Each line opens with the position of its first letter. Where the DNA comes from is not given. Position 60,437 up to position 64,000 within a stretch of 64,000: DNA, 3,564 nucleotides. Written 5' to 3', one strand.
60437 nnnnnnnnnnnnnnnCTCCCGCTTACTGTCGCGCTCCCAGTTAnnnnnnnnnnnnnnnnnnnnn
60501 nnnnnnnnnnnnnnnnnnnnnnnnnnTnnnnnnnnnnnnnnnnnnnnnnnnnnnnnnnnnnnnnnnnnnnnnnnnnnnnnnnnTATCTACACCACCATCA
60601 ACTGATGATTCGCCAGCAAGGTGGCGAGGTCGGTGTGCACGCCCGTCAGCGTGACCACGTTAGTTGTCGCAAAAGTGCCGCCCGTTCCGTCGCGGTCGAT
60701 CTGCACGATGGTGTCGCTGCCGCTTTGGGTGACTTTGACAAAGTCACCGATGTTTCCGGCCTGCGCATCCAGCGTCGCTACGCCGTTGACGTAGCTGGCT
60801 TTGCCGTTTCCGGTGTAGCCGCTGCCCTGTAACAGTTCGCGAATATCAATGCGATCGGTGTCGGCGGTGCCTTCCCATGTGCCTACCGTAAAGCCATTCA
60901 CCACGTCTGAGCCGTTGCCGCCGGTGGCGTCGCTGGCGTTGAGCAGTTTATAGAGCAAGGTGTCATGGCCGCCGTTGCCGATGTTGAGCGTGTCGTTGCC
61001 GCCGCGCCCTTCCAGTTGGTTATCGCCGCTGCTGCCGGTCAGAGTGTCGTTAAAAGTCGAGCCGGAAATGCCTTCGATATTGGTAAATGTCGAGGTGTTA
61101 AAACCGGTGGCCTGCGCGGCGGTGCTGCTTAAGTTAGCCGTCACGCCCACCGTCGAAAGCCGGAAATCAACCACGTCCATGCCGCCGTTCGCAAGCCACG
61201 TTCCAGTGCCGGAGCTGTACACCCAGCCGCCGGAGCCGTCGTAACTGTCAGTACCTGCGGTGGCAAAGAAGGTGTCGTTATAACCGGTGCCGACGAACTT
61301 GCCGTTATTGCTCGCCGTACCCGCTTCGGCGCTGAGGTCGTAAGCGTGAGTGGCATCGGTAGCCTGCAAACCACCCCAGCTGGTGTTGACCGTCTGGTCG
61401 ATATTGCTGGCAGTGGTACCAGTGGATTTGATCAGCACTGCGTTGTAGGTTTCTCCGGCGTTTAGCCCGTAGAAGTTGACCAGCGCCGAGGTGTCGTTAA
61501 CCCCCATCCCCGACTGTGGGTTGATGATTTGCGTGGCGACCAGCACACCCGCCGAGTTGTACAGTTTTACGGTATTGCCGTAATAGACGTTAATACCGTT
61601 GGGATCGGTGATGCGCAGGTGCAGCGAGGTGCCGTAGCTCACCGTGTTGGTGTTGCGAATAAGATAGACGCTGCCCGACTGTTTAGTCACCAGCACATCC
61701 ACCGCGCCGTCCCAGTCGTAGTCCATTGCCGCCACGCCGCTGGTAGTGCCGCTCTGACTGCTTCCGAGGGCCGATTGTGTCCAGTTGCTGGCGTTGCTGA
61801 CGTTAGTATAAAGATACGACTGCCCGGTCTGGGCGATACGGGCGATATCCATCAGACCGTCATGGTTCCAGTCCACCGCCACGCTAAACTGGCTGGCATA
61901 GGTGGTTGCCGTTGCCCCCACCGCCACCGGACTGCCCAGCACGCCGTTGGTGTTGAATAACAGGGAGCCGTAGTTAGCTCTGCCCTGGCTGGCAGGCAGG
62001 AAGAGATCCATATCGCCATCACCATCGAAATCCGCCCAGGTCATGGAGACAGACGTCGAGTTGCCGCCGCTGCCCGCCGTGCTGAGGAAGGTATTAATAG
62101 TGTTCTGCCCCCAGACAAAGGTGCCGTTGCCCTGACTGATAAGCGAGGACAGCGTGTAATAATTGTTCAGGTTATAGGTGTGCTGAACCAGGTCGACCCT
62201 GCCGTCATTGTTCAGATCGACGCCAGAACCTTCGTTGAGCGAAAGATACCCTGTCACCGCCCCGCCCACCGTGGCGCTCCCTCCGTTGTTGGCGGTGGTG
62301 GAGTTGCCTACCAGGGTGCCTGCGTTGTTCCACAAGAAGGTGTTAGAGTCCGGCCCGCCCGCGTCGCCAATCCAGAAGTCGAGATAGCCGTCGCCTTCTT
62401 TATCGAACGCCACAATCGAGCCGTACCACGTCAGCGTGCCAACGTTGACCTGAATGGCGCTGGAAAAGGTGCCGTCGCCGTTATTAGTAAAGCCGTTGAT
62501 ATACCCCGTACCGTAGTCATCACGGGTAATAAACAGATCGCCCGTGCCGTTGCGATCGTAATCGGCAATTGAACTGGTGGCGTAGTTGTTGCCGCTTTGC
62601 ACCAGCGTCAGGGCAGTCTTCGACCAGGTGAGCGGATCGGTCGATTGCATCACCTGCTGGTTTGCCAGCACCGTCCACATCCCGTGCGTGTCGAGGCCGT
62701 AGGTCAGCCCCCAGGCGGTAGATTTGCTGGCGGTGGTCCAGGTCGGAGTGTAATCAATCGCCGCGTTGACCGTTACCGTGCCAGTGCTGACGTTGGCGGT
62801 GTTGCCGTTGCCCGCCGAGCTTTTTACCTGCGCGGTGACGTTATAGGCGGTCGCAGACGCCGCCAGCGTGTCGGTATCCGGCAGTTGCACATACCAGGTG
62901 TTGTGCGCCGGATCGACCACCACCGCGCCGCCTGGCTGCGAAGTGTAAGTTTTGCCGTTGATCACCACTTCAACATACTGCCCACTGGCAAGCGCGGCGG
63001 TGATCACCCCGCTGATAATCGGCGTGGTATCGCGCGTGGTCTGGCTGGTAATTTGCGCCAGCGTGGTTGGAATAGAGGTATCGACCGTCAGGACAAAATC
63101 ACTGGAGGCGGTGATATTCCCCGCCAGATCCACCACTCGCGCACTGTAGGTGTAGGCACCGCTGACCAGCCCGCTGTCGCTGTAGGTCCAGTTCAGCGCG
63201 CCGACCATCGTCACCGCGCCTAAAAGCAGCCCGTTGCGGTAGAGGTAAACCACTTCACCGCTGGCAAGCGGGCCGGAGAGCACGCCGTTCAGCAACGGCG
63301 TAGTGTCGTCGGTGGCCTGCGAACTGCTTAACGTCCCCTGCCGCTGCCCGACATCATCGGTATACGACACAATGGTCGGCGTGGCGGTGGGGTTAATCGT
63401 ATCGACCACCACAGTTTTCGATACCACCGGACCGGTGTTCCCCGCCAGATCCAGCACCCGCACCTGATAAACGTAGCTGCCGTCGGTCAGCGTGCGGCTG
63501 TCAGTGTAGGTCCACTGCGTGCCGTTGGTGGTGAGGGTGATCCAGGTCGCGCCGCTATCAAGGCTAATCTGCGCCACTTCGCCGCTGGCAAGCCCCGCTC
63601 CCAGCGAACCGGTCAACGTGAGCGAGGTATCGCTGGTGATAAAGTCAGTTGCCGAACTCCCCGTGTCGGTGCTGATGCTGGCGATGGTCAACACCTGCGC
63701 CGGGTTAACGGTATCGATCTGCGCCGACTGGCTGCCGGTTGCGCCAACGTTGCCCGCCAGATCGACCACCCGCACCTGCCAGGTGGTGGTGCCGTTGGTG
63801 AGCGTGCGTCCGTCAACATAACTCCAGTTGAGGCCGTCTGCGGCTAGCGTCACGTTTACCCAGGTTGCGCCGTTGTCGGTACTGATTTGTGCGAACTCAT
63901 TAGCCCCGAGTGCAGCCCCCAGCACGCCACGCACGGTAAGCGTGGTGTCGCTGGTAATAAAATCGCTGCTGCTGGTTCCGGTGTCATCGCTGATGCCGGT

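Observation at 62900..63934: Near-identical tandem ~300-bp Ig-like repeats in the adhesin gene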

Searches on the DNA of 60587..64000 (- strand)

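Call 8: search_dna_similar(query=window:60587-64000:-, collection=ecoli_genomes, mode=near, max_rows=15)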
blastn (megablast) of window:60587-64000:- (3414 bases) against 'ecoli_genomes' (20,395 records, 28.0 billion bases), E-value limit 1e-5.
Records with a match: 958; places in all: 958; records where one place covers at least 80% of the query: 956.
Genomes with a match: 958 of 5426; with a place that covers at least 80% of the query: 956. Places per genome that has any: lowest 1, median 1, highest 1. On chromosomes: 958 places; on plasmids: 0.
Best place of each record, by identity: 90-95% 958.
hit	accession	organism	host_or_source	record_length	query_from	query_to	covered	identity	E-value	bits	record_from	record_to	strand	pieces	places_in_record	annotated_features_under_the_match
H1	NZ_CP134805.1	Escherichia coli strain E7-1N7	agricultural environment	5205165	1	3414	100%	94.2%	0e+0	5214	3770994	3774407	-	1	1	siiEA: BapA-related adhesin SiiEA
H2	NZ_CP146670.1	Escherichia coli strain MS 21-1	Homo sapiens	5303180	1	3414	100%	94.2%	0e+0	5203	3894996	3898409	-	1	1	siiEA: BapA-related adhesin SiiEA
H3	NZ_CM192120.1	Escherichia coli strain MEW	Pagophila eburnea (ivory gull)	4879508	1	3414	100%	94.2%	0e+0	5203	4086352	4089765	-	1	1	siiEA: BapA-related adhesin SiiEA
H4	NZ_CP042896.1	Escherichia coli strain CFSAN061771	missing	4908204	1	3414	100%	94.1%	0e+0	5197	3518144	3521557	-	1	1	siiEA: BapA-related adhesin SiiEA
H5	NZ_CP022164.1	Escherichia coli strain M160133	Homo sapiens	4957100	1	3414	100%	94.1%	0e+0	5197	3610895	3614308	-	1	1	siiEA: BapA-related adhesin SiiEA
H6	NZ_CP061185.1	Escherichia coli strain LD67-1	feces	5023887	1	3414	100%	94.1%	0e+0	5197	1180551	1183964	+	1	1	siiEA: BapA-related adhesin SiiEA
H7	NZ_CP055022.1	Escherichia coli strain SWHEFF_68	Shek Wu Hui WWTPs_68 WWTPs effluent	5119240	1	3414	100%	94.1%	0e+0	5197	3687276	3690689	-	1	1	siiEA: BapA-related adhesin SiiEA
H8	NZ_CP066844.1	Escherichia coli strain Z30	Homo sapiens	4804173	1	3414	100%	94.1%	0e+0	5197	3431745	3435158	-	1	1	siiEA: BapA-related adhesin SiiEA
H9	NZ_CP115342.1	Escherichia coli strain CUVET21-1780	dog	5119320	1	3414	100%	94.1%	0e+0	5197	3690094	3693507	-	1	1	siiEA: BapA-related adhesin SiiEA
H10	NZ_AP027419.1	Escherichia coli strain EC476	Sus scrofa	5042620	1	3414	100%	94.1%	0e+0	5197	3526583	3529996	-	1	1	siiEA: BapA-related adhesin SiiEA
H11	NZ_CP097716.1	Escherichia coli strain MS1718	Chicken blood (Gallus gallus)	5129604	1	3414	100%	94.1%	0e+0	5197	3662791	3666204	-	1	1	siiEA: BapA-related adhesin SiiEA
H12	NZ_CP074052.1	Escherichia coli strain PD23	Pig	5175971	1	3414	100%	94.1%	0e+0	5197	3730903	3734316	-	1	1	siiEA: BapA-related adhesin SiiEA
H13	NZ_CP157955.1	Escherichia coli strain B1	calf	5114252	1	3414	100%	94.1%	0e+0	5197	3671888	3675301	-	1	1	siiEA: BapA-related adhesin SiiEA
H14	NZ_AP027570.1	Escherichia coli strain LR-60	Homo sapiens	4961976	1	3414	100%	94.1%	0e+0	5197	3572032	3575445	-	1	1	siiEA: BapA-related adhesin SiiEA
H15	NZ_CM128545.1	Escherichia coli strain MMC-J-0085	Homo sapiens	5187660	1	3414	100%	94.1%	0e+0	5197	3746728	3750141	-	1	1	siiEA: BapA-related adhesin SiiEA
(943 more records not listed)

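Call 10: get_annotated_region(hit=H1, flank=20000)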
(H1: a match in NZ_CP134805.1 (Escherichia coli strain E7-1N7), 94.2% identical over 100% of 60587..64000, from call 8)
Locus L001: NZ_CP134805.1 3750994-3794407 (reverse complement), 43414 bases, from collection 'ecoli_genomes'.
description: Escherichia coli strain E7-1N7 chromosome, complete genome
organism: Escherichia coli strain E7-1N7 (NCBI taxid 562)
replicon: chromosome; assembly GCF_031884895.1
host: -; source: agricultural environment; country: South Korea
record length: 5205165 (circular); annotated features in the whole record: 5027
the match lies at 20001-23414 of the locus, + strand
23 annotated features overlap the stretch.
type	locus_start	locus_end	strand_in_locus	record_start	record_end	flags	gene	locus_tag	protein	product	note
CDS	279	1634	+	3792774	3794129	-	-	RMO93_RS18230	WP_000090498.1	TolC family outer membrane protein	-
CDS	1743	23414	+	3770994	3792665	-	siiEA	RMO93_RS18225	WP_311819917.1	BapA-related adhesin SiiEA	-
CDS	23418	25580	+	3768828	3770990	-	-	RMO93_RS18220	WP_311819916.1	type I secretion system permease/ATPase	-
CDS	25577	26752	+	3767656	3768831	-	-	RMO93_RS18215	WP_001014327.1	HlyD family type I secretion periplasmic adaptor subunit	-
CDS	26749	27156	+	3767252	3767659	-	cueR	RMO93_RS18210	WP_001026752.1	Cu(I)-responsive transcriptional regulator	-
CDS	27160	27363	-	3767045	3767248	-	-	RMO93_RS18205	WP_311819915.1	hypothetical protein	-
CDS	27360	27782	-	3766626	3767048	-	-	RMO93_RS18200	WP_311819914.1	hypothetical protein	-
CDS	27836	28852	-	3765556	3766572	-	-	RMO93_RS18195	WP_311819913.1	YadA-like family protein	-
CDS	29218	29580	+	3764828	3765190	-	-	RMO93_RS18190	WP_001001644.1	hypothetical protein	-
CDS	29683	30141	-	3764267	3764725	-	ybbJ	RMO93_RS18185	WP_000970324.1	NfeD family protein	-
CDS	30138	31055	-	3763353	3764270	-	qmcA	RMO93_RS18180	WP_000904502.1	SPFH domain-containing protein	-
CDS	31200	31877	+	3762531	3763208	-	fetA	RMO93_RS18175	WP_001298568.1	iron efflux ABC transporter ATP-binding subunit FetA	-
CDS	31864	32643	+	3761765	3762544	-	fetB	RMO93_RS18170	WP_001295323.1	iron efflux ABC transporter permease subunit FetB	-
CDS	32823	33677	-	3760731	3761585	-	cnoX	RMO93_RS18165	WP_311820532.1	chaperedoxin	-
CDS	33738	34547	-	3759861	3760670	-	ybbO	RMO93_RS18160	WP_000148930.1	NADP(+)-dependent aldehyde reductase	-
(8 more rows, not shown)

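Call 19: search_dna_similar(query=L001:1743-23414:+, collection=ecoli_genomes, mode=near, rows=spread, max_rows=40)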
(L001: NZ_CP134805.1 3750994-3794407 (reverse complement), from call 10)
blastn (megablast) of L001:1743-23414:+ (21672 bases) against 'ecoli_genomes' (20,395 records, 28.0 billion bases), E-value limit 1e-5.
Records with a match: 959; places in all: 5678; records where one place covers at least 80% of the query: 759.
Genomes with a match: 959 of 5426; with a place that covers at least 80% of the query: 759. Places per genome that has any: lowest 1, median 6, highest 10. On chromosomes: 5678 places; on plasmids: 0.
Best place of each record, by identity: >=99% 1; 95-99% 25; 90-95% 525; 80-90% 320; 60-80% 88.
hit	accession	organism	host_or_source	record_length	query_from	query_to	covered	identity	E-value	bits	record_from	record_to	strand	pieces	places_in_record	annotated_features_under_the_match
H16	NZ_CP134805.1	Escherichia coli strain E7-1N7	agricultural environment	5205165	1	21672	100%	100.0%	0e+0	40021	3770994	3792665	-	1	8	siiEA: BapA-related adhesin SiiEA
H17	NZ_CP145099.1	Escherichia coli strain PS_131_S11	Homo sapiens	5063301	1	21672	96%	94.4%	0e+0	31841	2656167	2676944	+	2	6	siiEA: BapA-related adhesin SiiEA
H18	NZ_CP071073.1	Escherichia coli strain 3347558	Homo sapiens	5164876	1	21672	96%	94.3%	0e+0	31741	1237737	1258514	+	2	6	siiEA: BapA-related adhesin SiiEA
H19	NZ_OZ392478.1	Escherichia coli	not applicable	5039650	1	21672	96%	94.3%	0e+0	31736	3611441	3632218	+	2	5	siiEA: BapA-related adhesin SiiEA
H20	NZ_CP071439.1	Escherichia coli strain EcPNK004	Homo sapiens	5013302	1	21672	96%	93.6%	0e+0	31010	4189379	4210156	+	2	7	siiEA: BapA-related adhesin SiiEA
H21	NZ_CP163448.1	Escherichia coli O102:H6 strain M2021_10044824_1_E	pork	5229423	1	21672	96%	93.5%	0e+0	30855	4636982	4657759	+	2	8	Ig-like domain-containing protein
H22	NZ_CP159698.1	Escherichia coli strain Z142-2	hospital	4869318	1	21672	96%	93.4%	0e+0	30759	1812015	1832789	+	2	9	Ig-like domain-containing protein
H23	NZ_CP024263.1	Escherichia coli O169:H41 strain F6326-C1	missing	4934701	1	21672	96%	93.1%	0e+0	30423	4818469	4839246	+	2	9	siiEA: BapA-related adhesin SiiEA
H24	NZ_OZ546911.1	Escherichia coli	Homo sapiens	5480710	1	21672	95%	92.6%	0e+0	33889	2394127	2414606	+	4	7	siiEA: BapA-related adhesin SiiEA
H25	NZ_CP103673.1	Escherichia coli strain 4069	Homo sapiens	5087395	1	21672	96%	89.5%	0e+0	30797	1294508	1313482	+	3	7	siiEA: BapA-related adhesin SiiEA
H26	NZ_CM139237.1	Escherichia coli strain EcE.ESBL.COL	Homo sapiens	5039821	2617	21672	88%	95.7%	0e+0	30659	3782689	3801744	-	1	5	siiEA: BapA-related adhesin SiiEA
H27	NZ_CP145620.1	Escherichia coli strain S1-ESP-03-A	Homo sapiens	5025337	2617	21672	88%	94.1%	0e+0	28958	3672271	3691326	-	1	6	siiEA: BapA-related adhesin SiiEA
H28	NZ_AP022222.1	Escherichia coli strain WP8-S17-ESBL-12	-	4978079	2617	21672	88%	94.1%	0e+0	28952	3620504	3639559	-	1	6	siiEA: BapA-related adhesin SiiEA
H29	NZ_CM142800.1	Escherichia coli strain GPEC859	chicken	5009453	2617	21672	88%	94.1%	0e+0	28952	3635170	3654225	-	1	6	siiEA: BapA-related adhesin SiiEA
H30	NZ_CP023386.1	Escherichia coli strain 1190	canine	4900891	2617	21672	88%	93.9%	0e+0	28758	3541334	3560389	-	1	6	siiEA: BapA-related adhesin SiiEA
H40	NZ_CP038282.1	Escherichia coli O157:H7 strain F8492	beef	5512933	3617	21672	83%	84.4%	0e+0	22348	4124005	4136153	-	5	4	siiEA: BapA-related adhesin SiiEA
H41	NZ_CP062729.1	Escherichia coli O157:H7 strain Z1811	Bovine Faeces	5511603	3617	21672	83%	84.4%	0e+0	22344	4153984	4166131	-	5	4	siiEA: BapA-related adhesin SiiEA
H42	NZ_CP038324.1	Escherichia coli O157:H7 strain NE 1169-1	cattle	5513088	3617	21672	83%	84.3%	0e+0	22343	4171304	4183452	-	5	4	siiEA: BapA-related adhesin SiiEA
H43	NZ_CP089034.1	Escherichia coli O157:H7 strain 6535NalR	Homo sapiens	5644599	3617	21672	83%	84.3%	0e+0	22343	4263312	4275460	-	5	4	siiEA: BapA-related adhesin SiiEA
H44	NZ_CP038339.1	Escherichia coli O157:H7 strain H6437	Homo sapiens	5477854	3617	21672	83%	84.3%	0e+0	22337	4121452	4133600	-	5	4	siiEA: BapA-related adhesin SiiEA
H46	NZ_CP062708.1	Escherichia coli O157:H7 strain Z1832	Bovine Faeces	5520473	3617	21672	83%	84.3%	0e+0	22328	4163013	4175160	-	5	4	siiEA: BapA-related adhesin SiiEA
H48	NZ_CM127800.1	Escherichia coli strain PEC011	Pet Dog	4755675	5903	21672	73%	93.9%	0e+0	23815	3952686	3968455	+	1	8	Ig-like domain-containing protein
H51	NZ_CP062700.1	Escherichia coli O157:H7 strain Z1835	Bovine Faeces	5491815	3617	21672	60%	89.2%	0e+0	17764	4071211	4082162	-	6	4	Ig-like domain-containing protein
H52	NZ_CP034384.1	Escherichia coli O157:H7 strain FRIK804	Calf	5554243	3515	16076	55%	73.7%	0e+0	4321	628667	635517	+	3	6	siiEA: BapA-related adhesin SiiEA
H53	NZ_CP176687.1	Escherichia coli O157:H7 strain GTVSS-023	laboratory control strain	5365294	3515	16076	55%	73.7%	0e+0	4321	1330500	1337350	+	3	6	siiEA: BapA-related adhesin SiiEA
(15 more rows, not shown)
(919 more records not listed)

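Call 21: search_dna_similar(query=window:62786-64000:-, collection=ecoli_genomes, mode=near, rows=spread, max_rows=40)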
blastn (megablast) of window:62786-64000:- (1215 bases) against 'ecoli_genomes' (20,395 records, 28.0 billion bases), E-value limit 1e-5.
Records with a match: 958; places in all: 958; records where one place covers at least 80% of the query: 953.
Genomes with a match: 958 of 5426; with a place that covers at least 80% of the query: 953. Places per genome that has any: lowest 1, median 1, highest 1. On chromosomes: 958 places; on plasmids: 0.
Best place of each record, by identity: 95-99% 34; 90-95% 923; 80-90% 1.
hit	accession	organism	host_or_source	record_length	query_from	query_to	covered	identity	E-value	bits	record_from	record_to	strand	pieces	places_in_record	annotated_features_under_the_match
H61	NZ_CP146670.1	Escherichia coli strain MS 21-1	Homo sapiens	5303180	1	1215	100%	96.1%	0e+0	1984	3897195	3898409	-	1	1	siiEA: BapA-related adhesin SiiEA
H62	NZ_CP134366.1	Escherichia coli strain TUM12368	Chicken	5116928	1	1215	100%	95.6%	0e+0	1951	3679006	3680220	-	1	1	siiEA: BapA-related adhesin SiiEA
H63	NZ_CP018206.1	Escherichia coli strain MRSN346647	Homo sapiens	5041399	1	1208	99%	94.4%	0e+0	1855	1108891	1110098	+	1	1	siiEA: BapA-related adhesin SiiEA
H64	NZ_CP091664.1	Escherichia coli strain KKa019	river water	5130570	1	1208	99%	94.4%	0e+0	1855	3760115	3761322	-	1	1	siiEA: BapA-related adhesin SiiEA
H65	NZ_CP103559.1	Escherichia coli strain 3059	Homo sapiens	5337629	1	1208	99%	94.4%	0e+0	1855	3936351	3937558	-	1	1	siiEA: BapA-related adhesin SiiEA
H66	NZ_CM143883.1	Escherichia coli strain E26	Homo sapiens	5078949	1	1208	99%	94.4%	0e+0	1855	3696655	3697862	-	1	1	siiEA: BapA-related adhesin SiiEA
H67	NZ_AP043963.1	Escherichia coli strain 21AH007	Canis lupus familiaris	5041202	1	1208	99%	94.4%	0e+0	1855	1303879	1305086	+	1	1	siiEA: BapA-related adhesin SiiEA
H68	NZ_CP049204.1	Escherichia coli strain PapM-32-1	Papio papio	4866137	1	1208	99%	94.3%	0e+0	1849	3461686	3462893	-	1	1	siiEA: BapA-related adhesin SiiEA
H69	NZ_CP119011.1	Escherichia coli strain CE0007a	Bos taurus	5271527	1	1208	99%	94.3%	0e+0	1849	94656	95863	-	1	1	siiEA: BapA-related adhesin SiiEA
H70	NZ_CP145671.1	Escherichia coli strain S1-ZIM-01-A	Homo sapiens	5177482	1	1208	99%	94.3%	0e+0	1849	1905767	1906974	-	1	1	siiEA: BapA-related adhesin SiiEA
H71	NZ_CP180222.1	Escherichia coli strain Q65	sputum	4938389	1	1208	99%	94.3%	0e+0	1849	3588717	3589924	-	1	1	siiEA: BapA-related adhesin SiiEA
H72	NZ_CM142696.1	Escherichia coli strain UID2309220041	Homo sapiens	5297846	1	1208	99%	94.3%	0e+0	1849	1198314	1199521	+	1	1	siiEA: BapA-related adhesin SiiEA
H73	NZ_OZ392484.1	Escherichia coli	Gallus gallus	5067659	1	1208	99%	94.3%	0e+0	1849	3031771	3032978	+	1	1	siiEA: BapA-related adhesin SiiEA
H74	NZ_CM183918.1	Escherichia coli strain GMM076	Homo sapiens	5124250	1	1208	99%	94.3%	0e+0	1849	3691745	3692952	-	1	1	siiEA: BapA-related adhesin SiiEA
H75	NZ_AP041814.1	Escherichia coli O166:H15 strain JNE21-009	Homo sapiens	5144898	1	1208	99%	94.2%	0e+0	1844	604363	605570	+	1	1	siiEA: BapA-related adhesin SiiEA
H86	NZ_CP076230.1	Escherichia coli O157:H7 strain Rafaela_II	Rectal swab of live bovine cattle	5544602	1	1208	99%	93.0%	0e+0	1760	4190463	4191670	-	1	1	Ig-like domain-containing protein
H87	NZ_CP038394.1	Escherichia coli O55:H7 strain DEC5A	Homo sapiens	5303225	1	1208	99%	93.0%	0e+0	1760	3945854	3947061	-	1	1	siiEA: BapA-related adhesin SiiEA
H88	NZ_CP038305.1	Escherichia coli O157:H7 strain SS NE 1040-1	cattle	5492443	1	1208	99%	93.0%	0e+0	1760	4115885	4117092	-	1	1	Ig-like domain-containing protein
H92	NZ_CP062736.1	Escherichia coli O157:H7 strain Z1766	Bovine Faeces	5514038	1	1208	99%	93.0%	0e+0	1760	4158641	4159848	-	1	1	siiEA: BapA-related adhesin SiiEA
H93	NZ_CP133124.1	Escherichia coli O157:H7 strain PNUSAE146742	missing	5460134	1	1208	99%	93.0%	0e+0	1760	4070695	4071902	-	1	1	siiEA: BapA-related adhesin SiiEA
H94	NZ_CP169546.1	Escherichia coli O157:H7 strain AC-5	Soil from greenhouses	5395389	1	1208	99%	93.0%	0e+0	1760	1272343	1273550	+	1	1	Ig-like domain-containing protein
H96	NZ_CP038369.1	Escherichia coli O157:H7 strain F6321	beef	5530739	1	1208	99%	92.9%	0e+0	1755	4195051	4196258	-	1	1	siiEA: BapA-related adhesin SiiEA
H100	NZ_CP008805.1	Escherichia coli O157:H7 str. SS17 strain SS17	Cattle feces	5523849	852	1208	29%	88.1%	2e-111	412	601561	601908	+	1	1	Ig-like domain-containing protein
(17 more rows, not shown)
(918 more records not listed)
